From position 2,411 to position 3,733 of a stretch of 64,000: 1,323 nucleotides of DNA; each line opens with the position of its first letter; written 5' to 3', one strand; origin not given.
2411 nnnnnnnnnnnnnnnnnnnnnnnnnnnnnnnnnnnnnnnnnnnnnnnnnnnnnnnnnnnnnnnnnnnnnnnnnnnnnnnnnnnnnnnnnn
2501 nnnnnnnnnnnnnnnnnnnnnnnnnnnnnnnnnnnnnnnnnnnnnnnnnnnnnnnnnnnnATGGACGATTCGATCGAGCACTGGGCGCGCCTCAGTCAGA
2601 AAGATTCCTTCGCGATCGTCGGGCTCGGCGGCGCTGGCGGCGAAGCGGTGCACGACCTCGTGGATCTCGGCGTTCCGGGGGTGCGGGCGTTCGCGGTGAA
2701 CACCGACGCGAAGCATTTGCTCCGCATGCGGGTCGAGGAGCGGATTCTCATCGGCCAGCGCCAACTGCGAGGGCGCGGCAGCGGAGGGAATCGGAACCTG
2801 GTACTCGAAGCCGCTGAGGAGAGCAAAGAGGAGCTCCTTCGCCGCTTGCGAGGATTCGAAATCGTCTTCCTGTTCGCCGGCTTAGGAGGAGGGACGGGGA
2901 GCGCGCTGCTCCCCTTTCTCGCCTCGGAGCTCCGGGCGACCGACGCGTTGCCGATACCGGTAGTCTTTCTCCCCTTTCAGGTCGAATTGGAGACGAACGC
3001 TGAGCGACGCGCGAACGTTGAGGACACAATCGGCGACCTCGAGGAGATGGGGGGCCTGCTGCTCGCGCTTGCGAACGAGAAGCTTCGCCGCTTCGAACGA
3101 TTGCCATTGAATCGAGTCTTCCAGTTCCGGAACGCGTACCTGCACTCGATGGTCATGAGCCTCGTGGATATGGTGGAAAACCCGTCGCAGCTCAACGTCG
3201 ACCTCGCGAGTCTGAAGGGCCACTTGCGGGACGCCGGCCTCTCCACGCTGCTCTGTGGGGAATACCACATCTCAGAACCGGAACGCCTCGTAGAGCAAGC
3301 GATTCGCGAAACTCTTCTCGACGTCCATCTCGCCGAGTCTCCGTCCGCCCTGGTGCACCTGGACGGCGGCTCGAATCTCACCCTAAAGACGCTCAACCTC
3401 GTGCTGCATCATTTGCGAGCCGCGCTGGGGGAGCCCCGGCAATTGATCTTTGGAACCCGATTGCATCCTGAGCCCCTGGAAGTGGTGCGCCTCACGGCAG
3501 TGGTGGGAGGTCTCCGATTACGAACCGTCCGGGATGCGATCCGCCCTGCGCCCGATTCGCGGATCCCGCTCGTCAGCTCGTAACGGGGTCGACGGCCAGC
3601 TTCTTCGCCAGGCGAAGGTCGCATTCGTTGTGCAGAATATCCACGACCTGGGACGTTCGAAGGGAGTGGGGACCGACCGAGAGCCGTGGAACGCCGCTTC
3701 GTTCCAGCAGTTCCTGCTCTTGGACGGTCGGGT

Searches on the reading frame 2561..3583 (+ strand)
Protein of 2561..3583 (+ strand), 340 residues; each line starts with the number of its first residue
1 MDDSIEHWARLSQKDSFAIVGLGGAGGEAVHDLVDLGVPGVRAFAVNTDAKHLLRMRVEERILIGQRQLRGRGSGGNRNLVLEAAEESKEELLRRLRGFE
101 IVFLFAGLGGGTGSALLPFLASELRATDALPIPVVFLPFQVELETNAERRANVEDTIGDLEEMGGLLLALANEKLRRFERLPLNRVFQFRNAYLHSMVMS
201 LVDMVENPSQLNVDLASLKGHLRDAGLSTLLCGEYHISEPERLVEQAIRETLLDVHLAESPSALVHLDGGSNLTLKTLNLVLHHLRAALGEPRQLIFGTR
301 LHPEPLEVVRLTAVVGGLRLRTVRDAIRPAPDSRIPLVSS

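Call 3: search_protein_families(library=pfam, proteins=[window:2561-3583:+], max_evalue=0.1)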
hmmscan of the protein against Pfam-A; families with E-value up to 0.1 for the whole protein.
window:2561-3583:+ (340 aa): 4 families
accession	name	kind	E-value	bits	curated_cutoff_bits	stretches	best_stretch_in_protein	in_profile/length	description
PF00091.31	Tubulin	-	8.5e-26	91.8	33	1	19-177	4-187/190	Tubulin/FtsZ family, GTPase domain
PF12327.13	FtsZ_C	-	1.8e-11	44.6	27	1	241-318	17-94/95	FtsZ family, C-terminal domain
PF19756.4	DUF6243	-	0.02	15.6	25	1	66-97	20-49/67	Family of unknown function (DUF6243)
PF13809.12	Tubulin_2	-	0.078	12.6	27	0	93-118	156-180/356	Tubulin like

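Call 4: search_protein_families(library=ncbifam, proteins=[window:2561-3583:+], max_evalue=0.1)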
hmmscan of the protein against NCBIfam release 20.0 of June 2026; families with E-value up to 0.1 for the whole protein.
window:2561-3583:+ (340 aa): 1 family
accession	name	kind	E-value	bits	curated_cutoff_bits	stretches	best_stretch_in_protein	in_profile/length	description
TIGR00065.1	ftsZ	equivalog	8.1e-58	196.4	295.2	1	13-322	16-328/353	cell division protein FtsZ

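Call 6: find_homologous_proteins(query=window:2561-3583:+)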
Query window:2561-3583:+ (340 aa): 648 proteins with E <= 0.001 among 8000 candidates; the best 120 are listed.
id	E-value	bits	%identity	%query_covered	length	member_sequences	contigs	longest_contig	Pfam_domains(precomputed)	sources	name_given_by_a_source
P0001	1.7e-214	729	100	100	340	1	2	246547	PF00091.32,PF12327.14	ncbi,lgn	ncbi:MAG: cell division protein FtsZ [Thermoplasmata archaeon]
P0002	5.7e-203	691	95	100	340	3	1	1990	PF00091.32,PF12327.14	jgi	jgi:cell division protein FtsZ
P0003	3.5e-198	676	93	100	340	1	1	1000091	PF00091.32,PF12327.14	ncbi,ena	-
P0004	1.4e-173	595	81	99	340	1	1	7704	PF00091.32,PF12327.14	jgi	jgi:cell division protein FtsZ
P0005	3.4e-159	548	77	96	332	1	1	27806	PF00091.32,PF12327.14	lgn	-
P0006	6.8e-157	540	74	100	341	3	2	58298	PF00091.32,PF12327.14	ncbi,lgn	ncbi:MAG: hypothetical protein ACREDK_01650 [Thermoplasmata archaeon]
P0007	1.0e-155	536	76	96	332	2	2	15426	PF00091.32,PF12327.14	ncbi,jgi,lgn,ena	jgi:cell division protein FtsZ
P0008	2.7e-155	535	75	99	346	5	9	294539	PF00091.32,PF12327.14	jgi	-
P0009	1.3e-154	533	73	100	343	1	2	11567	PF00091.32,PF12327.14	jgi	jgi:cell division protein FtsZ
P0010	1.9e-154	532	75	96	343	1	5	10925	PF00091.32,PF12327.14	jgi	jgi:cell division protein FtsZ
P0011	4.3e-154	531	73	99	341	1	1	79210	PF00091.32,PF12327.14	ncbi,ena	-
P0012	4.4e-154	531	75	97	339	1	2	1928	PF00091.32,PF12327.14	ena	-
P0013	1.1e-153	530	76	96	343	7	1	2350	PF00091.32,PF12327.14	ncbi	-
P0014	1.9e-153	529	74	99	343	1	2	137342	PF00091.32,PF12327.14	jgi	jgi:cell division protein FtsZ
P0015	3.7e-153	528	75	98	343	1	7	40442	PF00091.32,PF12327.14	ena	-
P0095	1.8e-143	496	72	96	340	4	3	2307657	PF00091.32,PF12327.14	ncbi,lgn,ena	ncbi:MAG: hypothetical protein WB789_10015 [Thermoplasmata archaeon]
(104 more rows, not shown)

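Call 7: search_solved_structures(query=window:2561-3583:+, max_evalue=0.001, show_alignments=1)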
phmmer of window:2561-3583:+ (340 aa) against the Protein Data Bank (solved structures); distinct sequences matched with E-value up to 0.001: 52.
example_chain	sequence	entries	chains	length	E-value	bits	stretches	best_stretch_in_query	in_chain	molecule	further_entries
1w5e_A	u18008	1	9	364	2.1e-44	155.5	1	14-321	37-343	FTSZ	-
1w58_1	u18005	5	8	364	3.3e-44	154.9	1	14-321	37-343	CELL DIVISION PROTEIN FTSZ HOMOLOG 1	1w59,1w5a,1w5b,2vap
1fsz_A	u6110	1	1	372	3.7e-44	154.7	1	14-321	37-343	FTSZ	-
9v7v_A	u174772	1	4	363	6.2e-39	137.6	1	6-323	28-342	Cell division protein FtsZ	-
8grw_A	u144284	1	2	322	4.3e-38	134.8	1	11-307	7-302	Cell division protein FtsZ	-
7yop_A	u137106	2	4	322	6.9e-38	134.1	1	11-307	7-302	Cell division protein FtsZ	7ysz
6ym9_A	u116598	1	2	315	1.9e-37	132.7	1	18-318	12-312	Cell division protein FtsZ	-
6y1u_A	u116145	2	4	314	2.3e-37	132.4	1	18-318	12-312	Cell division protein FtsZ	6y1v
6ym1_A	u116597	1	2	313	2.7e-37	132.2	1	18-317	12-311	Cell division protein FtsZ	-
14uh_A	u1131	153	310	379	2.8e-37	132.1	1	18-318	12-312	Cell division protein FtsZ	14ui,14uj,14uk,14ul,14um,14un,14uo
1rlu_A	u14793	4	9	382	2.8e-37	132.1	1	18-318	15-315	Cell division protein ftsZ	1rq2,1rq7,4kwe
22hr_A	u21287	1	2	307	1.5e-36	129.7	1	17-320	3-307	Cell division protein FtsZ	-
5zue_A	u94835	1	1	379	2.6e-36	128.9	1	18-318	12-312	Cell division protein FtsZ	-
22hq_A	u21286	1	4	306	3e-36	128.8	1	17-318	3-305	Cell division protein FtsZ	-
2r6r_1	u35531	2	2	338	4.3e-36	128.2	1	18-314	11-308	Cell division protein ftsZ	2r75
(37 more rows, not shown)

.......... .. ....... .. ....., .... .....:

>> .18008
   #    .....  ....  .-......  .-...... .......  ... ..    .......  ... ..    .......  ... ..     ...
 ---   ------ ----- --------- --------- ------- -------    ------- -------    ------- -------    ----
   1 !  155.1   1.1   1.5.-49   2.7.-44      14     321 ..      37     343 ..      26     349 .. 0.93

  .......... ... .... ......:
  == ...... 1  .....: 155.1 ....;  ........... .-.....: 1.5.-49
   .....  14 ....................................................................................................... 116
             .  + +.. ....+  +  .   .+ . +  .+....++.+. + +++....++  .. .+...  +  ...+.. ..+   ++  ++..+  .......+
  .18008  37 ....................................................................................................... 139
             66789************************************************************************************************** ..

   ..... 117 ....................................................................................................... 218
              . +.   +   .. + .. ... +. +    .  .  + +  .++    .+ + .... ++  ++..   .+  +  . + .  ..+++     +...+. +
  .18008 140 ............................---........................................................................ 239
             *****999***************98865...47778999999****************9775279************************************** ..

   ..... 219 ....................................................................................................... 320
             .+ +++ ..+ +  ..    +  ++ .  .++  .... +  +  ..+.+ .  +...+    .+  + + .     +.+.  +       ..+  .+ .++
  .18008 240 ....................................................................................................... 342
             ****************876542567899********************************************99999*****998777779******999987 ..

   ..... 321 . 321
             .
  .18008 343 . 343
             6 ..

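Call 17: find_encoding_contigs(protein=P0095, flank=8000, max_places=3)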
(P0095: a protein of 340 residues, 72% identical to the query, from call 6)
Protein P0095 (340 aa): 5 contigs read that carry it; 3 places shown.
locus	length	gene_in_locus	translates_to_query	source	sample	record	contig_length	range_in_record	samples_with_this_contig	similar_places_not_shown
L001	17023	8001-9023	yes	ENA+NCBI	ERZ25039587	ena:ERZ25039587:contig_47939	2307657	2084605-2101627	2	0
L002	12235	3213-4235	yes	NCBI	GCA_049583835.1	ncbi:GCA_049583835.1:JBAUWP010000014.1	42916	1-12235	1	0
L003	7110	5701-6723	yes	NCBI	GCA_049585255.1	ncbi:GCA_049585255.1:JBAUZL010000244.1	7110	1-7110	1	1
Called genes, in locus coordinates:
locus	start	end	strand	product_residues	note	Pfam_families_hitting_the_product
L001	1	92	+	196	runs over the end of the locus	PF01479:S4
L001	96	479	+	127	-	PF00411:Ribosomal_S11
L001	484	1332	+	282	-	PF01193:RNA_pol_L, PF01000:RNA_pol_A_bac, PF00037:Fer4 (weak)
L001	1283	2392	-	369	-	PF26356:Pelota_N, PF03464:eRF1_2 (weak), PF03465:eRF1_3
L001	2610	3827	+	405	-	PF05977:MFS_3, PF07690:MFS_1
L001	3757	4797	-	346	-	PF00583:Acetyltransf_1, PF13673:Acetyltransf_10 (weak), PF13508:Acetyltransf_7, PF08445:FR47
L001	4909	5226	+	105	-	-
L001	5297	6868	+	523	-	PF04185:Phosphoesterase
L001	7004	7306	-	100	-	-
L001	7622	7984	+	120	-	PF01402:RHH_1 (weak)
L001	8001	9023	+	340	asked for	PF00091:Tubulin, PF12327:FtsZ_C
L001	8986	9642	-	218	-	PF04013:Methyltrn_RNA_2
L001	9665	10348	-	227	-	PF19479:DUF6015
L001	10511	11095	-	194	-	-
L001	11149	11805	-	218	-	PF00702:Hydrolase, PF08282:Hydrolase_3 (faint), PF12710:HAD (weak)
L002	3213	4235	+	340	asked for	PF00091:Tubulin, PF12327:FtsZ_C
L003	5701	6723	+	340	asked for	PF00091:Tubulin, PF12327:FtsZ_C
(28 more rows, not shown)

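Call 36: search_protein_representatives(protein=window:2561-3583:+)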
Query: 340 residues. Proteins with E-value up to 0.001 (for the whole library): 11271; up to 1e-10: 6408; up to 1e-30: 319. The best 150 are listed.
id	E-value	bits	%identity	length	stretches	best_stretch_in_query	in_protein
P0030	6.8e-152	521.9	74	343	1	6-338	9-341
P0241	4.8e-96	338.4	64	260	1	83-331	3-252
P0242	1.3e-90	320.6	70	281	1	3-213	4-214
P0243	5.8e-82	292.1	67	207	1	135-338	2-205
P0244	2.5e-72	260.5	72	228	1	4-179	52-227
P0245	3.7e-66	240.2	31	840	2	16-335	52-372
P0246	6.8e-62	226.2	28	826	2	16-322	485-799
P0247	2.3e-59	217.9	50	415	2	184-305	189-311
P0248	1.1e-58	215.6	27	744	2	17-308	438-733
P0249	2.0e-56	208.2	70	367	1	97-259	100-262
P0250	3.9e-43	164.6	35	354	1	18-322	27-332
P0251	2.0e-42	162.2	33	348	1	18-318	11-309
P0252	6.3e-42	160.6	32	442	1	12-327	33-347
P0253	6.9e-42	160.4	34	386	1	15-319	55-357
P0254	2.3e-41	158.7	32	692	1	17-320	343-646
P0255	2.9e-41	158.4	31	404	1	13-322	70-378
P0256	3.9e-41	158.0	29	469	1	17-321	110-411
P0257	4.2e-41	157.9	33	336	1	17-321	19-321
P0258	5.6e-41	157.5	31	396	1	16-319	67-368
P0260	8.9e-41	156.8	31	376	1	11-320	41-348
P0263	8.1e-40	153.6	33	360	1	17-322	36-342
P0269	8.7e-39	150.3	31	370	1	14-323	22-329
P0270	1.4e-38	149.6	30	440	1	16-321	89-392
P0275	3.7e-38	148.2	30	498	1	17-320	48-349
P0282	1.9e-37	145.9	31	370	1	17-319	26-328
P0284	3.8e-37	144.9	30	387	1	18-326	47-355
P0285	5.4e-37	144.4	27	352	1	17-319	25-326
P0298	7.4e-36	140.6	30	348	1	18-327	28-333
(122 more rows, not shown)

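Call 39: list_cluster_members(proteins=[P0245, P0246, P0250, P0251, P0252, P0253, P0255, P0257, P0260, P0263])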
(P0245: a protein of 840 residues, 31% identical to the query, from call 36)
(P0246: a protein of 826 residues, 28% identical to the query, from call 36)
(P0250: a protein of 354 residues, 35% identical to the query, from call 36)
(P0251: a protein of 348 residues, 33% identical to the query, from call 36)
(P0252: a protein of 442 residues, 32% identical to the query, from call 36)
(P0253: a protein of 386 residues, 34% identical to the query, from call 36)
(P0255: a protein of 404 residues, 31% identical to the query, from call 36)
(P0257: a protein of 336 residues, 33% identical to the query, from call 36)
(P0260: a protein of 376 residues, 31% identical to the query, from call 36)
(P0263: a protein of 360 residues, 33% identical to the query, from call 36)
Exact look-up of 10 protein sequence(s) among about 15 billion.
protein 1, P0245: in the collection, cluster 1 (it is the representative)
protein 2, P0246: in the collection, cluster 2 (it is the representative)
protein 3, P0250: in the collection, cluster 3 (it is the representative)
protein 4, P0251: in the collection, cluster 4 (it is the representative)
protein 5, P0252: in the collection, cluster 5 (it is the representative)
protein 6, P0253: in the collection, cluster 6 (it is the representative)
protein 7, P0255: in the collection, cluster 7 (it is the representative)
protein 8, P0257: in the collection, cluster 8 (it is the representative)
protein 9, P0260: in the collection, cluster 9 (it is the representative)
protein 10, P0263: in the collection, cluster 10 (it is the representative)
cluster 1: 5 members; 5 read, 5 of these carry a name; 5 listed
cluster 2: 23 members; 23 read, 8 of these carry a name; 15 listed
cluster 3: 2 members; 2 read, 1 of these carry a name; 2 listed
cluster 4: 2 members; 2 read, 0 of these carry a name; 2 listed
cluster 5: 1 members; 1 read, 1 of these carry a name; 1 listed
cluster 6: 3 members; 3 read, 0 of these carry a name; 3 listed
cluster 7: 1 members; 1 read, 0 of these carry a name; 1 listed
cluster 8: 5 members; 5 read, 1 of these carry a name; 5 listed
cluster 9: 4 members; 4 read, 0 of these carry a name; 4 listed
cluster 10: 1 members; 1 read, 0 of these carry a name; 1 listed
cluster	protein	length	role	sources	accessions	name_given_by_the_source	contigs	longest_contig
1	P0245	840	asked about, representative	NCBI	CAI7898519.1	unnamed protein product [Closterium sp. NIES-53]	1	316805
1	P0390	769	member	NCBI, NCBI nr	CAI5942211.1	unnamed protein product [Closterium sp. NIES-65]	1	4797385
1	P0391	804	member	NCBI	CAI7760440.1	unnamed protein product, partial [Closterium sp. NIES-54]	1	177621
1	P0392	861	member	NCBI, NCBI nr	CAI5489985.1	unnamed protein product [Closterium sp. Naga37s-1]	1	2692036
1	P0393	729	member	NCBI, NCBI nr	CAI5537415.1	unnamed protein product [Closterium sp. Naga37s-1]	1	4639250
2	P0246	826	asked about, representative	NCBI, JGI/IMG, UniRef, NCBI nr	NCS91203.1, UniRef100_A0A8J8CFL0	MAG: cell division protein FtsZ [Candidatus Altiarchaeum hamiconexum] | Cell division protein FtsZ n=1 Tax=Candidatus Altarchaeum hamiconexum TaxID=1803513 ... | cell division protein FtsZ [Candidatus Altarchaeum hamiconexum]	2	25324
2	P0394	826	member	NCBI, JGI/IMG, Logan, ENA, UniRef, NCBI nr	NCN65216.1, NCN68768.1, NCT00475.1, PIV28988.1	MAG: hypothetical protein COS36_00095 [Candidatus Altarchaeum sp. ... | Cell division protein FtsZ n=1 Tax=Candidatus Altarchaeum hamiconexum TaxID=1803513 ... | cell division protein FtsZ [Candidatus Altarchaeum hamiconexum]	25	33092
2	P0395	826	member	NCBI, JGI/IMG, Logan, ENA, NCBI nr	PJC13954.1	MAG: hypothetical protein CO063_03340 [Candidatus Altarchaeum sp. ...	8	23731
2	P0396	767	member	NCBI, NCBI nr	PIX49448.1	MAG: hypothetical protein COZ53_00650 [Candidatus Altarchaeum sp. ...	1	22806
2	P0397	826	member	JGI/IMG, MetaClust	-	\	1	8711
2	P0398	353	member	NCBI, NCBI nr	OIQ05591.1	MAG: cell division protein FtsZ [Candidatus Altarchaeum sp. CG2_30_32_3053]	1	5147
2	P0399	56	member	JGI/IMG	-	hypothetical protein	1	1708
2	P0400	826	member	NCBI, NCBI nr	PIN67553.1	MAG: hypothetical protein COV98_02470 [Candidatus Altarchaeum sp. ...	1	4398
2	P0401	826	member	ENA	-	-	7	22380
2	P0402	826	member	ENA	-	-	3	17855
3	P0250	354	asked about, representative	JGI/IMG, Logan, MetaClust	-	cell division protein FtsZ | \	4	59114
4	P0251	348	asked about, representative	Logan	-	-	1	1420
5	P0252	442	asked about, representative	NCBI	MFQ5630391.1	MAG: cell division protein FtsZ, partial [bacterium]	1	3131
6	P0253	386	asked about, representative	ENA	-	-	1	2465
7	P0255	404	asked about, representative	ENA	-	-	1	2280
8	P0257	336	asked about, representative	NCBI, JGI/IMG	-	-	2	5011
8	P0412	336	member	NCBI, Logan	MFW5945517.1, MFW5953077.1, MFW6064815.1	MAG: cell division protein FtsZ [Candidatus Natronoplasma sp.]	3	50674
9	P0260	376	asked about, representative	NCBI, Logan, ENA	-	-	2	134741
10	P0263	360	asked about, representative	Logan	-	-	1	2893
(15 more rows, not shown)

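Call 56: list_cluster_members(proteins=[P0253, P0256, P0270, P0275, P0285, P0298, P0269, P0258, P0282, P0284])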
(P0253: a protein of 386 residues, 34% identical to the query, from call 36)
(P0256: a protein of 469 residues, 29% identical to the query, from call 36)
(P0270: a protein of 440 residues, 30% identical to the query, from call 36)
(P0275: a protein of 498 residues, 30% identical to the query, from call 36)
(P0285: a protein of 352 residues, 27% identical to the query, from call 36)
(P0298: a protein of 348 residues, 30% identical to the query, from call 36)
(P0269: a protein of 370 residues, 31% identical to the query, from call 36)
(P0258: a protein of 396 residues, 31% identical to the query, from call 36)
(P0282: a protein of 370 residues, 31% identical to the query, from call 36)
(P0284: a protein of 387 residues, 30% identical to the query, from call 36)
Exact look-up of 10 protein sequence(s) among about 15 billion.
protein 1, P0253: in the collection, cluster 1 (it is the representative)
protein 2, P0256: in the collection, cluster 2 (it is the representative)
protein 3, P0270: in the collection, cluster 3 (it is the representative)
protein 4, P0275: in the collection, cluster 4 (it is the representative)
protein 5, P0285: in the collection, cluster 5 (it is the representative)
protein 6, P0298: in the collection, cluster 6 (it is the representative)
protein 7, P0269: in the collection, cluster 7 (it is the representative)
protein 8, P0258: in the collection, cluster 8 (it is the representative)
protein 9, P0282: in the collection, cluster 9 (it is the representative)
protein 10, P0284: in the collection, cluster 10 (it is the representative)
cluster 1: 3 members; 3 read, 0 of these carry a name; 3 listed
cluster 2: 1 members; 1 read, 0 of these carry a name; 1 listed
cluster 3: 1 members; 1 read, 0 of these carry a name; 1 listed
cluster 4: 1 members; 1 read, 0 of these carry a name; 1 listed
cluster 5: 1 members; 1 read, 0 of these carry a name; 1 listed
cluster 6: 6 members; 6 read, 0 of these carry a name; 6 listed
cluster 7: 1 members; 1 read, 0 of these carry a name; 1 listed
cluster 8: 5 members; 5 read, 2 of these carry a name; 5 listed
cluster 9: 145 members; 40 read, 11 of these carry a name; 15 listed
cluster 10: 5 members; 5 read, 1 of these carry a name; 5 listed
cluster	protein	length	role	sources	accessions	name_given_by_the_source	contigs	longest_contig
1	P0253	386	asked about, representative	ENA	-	-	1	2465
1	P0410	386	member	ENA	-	-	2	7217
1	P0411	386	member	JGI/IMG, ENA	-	-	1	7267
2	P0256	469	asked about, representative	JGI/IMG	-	-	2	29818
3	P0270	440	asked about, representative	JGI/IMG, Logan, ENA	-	-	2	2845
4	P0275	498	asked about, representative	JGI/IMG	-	-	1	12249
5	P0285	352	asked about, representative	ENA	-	-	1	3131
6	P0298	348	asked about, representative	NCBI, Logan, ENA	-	-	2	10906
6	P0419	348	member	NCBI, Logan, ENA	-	-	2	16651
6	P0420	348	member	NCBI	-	-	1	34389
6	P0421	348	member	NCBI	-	-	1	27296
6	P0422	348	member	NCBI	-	-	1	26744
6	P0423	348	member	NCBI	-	-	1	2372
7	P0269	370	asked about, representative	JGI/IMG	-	-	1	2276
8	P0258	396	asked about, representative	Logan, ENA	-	-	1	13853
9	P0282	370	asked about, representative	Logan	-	-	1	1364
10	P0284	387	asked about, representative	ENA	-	-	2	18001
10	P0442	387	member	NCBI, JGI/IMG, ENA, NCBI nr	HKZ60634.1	MAG TPA: cell division protein FtsZ [Candidatus Thermoplasmatota archaeon] | cell division protein FtsZ [Candidatus Thermoplasmatota archaeon]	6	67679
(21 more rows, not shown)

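Call 79: find_encoding_contigs(protein=P0003, flank=3000, max_places=2)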
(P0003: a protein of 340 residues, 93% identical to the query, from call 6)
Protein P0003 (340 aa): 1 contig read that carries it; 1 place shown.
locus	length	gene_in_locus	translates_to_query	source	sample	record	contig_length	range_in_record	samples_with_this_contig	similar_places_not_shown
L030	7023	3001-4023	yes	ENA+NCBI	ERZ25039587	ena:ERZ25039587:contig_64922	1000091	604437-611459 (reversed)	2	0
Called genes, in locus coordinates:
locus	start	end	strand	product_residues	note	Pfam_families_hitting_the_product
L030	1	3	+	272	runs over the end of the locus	PF01061:ABC2_membrane, PF12698:ABC2_membrane_3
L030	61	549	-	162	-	PF02566:OsmC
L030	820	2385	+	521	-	PF04185:Phosphoesterase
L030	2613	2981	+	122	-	PF01402:RHH_1 (faint)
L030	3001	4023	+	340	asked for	PF00091:Tubulin, PF12327:FtsZ_C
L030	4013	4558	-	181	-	PF04013:Methyltrn_RNA_2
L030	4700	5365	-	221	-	PF19479:DUF6015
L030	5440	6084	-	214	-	-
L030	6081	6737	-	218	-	PF00702:Hydrolase, PF12710:HAD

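Call 80: predict_structure(alignment_id=A5)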
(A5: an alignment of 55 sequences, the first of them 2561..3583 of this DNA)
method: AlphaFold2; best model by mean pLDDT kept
length: 340 residues; sequences in the alignment: 55
mean_pLDDT: 87.3   pTM: 0.87
mean pLDDT of the five models: 87.3, 81.7, 77.9, 64.0, 53.9
residues with pLDDT >= 90: 221; 70-90: 83; 50-70: 17; < 50: 19
segments of 3 or more residues with pLDDT < 50: 1-3, 8-13, 332-340
pLDDT, mean of each block of 10 residues (from residue 1): 48 74 95 85 95 95 93 89 96 94 94 95 95 93 88 93 93 74 85 91 83 83 92 93 90 82 94 93 93 91 94 91 79 47
secondary structure, 60 per line:
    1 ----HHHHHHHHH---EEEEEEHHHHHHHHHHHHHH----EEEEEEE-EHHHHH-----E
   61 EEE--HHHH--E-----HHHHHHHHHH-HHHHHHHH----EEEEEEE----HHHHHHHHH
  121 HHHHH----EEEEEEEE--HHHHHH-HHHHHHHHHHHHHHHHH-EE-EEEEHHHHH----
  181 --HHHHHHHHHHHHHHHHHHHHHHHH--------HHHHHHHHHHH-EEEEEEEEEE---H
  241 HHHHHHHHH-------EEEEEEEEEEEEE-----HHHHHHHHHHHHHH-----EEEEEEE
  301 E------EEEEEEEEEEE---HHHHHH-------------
elements in order: H5-13 E17-22 H23-36 E41-47 H50-54 E60-63 H66-69 H78-87 H89-96 E101-107 H112-125 E130-137 H140-145 H147-163 E168-171 H172-176 H183-206 H215-225 E227-236 H240-249 E257-269 H275-288 E294-301 E308-318 H322-327
